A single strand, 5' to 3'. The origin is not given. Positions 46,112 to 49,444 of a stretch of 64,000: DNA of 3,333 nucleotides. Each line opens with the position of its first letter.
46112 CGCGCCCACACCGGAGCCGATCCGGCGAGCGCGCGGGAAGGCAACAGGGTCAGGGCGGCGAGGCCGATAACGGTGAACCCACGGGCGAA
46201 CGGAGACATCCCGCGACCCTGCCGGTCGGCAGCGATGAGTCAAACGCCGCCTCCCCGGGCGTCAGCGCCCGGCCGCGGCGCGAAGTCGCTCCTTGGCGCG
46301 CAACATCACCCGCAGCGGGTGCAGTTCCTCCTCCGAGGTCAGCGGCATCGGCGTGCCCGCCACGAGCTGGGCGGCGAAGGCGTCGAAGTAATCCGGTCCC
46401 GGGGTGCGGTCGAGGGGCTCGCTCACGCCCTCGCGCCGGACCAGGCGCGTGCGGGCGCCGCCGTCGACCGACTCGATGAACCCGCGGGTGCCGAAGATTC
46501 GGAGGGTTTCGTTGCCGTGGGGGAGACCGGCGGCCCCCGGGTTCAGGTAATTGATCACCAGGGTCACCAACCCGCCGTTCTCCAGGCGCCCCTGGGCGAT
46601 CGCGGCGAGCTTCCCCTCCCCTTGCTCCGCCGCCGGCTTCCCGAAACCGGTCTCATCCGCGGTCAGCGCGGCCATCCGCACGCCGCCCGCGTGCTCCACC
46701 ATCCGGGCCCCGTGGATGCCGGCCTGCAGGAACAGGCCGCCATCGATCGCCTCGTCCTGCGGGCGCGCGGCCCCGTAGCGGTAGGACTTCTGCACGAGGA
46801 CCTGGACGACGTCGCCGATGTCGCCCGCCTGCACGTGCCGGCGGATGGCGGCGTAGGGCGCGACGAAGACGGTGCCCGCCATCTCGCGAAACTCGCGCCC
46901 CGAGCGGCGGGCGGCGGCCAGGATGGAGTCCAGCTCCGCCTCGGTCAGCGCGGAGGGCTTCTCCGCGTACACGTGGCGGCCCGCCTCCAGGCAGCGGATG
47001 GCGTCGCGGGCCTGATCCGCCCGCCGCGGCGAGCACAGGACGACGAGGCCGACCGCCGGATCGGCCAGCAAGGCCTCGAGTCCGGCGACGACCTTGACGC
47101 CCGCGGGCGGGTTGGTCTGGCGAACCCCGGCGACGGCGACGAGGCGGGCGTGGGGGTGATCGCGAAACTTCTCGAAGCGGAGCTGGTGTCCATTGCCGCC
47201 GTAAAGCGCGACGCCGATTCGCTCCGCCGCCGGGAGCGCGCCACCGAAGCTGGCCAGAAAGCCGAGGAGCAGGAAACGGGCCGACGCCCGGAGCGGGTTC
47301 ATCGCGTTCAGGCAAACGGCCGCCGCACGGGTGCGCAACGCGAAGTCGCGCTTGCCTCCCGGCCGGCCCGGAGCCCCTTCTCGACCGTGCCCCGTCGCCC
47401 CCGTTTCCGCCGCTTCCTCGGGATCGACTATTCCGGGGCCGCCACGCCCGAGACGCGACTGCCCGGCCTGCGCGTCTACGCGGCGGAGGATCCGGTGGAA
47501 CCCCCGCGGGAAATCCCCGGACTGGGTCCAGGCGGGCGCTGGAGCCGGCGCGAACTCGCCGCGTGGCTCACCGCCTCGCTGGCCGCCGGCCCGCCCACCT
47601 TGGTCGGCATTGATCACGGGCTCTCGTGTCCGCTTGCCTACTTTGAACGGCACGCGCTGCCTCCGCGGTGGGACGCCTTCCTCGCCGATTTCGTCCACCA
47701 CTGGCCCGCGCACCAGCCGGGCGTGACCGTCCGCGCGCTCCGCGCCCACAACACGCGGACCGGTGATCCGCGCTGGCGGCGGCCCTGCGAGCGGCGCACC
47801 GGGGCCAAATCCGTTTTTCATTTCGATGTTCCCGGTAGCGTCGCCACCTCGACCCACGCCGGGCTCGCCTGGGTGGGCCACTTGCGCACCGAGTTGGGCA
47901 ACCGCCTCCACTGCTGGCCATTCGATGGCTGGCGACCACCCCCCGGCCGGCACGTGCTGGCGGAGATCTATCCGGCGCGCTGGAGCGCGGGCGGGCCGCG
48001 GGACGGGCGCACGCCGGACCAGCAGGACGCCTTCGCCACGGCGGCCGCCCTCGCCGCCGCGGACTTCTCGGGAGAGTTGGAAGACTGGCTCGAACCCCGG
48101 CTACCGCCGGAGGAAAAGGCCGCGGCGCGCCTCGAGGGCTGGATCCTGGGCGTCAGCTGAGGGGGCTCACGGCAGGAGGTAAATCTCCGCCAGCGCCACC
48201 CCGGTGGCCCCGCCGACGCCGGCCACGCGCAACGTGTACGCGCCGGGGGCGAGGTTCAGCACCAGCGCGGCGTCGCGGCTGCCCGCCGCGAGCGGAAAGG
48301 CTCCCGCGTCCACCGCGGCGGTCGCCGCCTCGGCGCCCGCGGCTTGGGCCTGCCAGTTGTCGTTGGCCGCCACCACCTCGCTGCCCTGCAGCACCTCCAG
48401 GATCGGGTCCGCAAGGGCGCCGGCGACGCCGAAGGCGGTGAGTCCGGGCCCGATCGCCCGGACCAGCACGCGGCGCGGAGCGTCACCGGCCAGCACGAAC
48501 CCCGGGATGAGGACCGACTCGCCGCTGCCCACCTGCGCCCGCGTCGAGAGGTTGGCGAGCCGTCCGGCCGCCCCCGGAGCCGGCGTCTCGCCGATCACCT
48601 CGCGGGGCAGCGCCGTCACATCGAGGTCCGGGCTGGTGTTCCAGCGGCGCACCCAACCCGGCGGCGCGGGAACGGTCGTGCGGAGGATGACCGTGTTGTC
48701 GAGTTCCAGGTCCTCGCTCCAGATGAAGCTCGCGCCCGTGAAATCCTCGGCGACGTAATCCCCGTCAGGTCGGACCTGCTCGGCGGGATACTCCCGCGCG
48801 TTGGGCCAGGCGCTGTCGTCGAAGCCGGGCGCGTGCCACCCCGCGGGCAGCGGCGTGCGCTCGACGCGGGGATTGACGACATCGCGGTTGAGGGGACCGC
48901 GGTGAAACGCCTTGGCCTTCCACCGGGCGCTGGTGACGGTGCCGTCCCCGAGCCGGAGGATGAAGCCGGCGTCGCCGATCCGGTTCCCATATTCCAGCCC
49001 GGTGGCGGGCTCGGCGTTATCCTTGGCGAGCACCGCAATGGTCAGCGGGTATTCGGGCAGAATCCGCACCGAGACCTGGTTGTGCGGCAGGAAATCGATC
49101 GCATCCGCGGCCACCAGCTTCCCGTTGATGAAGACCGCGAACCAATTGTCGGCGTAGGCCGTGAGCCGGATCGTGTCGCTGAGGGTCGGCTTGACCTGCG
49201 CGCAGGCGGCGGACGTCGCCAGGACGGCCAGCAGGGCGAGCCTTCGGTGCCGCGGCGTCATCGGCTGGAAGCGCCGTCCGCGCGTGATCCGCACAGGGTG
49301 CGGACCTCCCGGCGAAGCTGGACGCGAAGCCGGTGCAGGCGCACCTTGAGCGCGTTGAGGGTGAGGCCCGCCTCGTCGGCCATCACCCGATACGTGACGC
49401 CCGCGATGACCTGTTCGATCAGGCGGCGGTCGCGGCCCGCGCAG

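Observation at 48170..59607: Seven copies of an unnamed ~125-134 aa module on four secreted proteins within 12 kb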

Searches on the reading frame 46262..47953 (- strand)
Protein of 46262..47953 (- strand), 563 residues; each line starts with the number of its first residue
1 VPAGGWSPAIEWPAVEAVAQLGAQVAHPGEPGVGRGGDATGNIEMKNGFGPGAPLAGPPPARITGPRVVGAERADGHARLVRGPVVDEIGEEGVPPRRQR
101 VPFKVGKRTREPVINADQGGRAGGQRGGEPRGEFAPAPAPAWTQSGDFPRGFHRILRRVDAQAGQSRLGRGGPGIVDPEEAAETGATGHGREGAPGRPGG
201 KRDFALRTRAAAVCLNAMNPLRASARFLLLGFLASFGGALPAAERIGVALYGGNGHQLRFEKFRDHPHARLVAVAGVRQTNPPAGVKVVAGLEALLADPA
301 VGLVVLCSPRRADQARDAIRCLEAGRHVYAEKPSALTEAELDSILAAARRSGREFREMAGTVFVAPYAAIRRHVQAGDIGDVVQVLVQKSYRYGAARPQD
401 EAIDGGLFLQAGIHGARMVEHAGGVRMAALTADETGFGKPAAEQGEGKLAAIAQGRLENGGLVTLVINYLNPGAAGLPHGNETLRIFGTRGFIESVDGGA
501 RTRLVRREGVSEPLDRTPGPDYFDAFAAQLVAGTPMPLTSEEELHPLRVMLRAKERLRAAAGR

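Call 38: search_protein_families(library=pfam, proteins=[window:46262-47953:-], max_evalue=0.00001)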
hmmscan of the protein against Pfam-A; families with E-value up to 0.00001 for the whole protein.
window:46262-47953:- (563 aa): 2 families
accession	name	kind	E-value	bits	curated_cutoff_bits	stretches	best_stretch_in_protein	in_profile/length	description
PF22725.1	GFO_IDH_MocA_C3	-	1.5e-09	38.4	27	1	367-494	1-124/124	GFO/IDH/MocA C-terminal domain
PF01408.29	GFO_IDH_MocA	-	3.9e-09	37.7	24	1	254-353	10-114/120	Oxidoreductase family, NAD-binding Rossmann fold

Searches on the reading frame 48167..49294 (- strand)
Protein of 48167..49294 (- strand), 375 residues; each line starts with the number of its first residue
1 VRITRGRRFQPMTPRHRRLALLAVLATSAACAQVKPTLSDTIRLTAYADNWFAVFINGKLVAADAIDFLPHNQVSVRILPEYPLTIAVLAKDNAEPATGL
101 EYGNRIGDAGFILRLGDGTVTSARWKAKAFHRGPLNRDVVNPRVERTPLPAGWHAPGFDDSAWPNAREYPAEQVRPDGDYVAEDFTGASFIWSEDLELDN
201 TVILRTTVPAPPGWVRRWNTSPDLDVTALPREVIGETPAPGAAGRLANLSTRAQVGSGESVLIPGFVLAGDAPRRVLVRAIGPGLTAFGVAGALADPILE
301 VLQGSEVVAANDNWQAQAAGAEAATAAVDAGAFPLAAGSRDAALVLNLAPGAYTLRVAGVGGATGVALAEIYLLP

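Call 3: search_protein_families(library=pfam, proteins=[window:48167-49294:-], max_evalue=0.1)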
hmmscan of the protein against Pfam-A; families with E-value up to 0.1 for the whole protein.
window:48167-49294:- (375 aa): 0 families

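Call 4: search_protein_families(library=ncbifam, proteins=[window:48167-49294:-], max_evalue=0.1)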
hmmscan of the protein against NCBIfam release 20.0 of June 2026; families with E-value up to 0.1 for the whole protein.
window:48167-49294:- (375 aa): 1 family
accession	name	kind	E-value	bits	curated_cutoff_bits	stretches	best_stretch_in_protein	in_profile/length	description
NF038127.1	FDP_fam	subfamily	0.073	13.5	29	0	284-358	42-106/150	DVUA0089 family protein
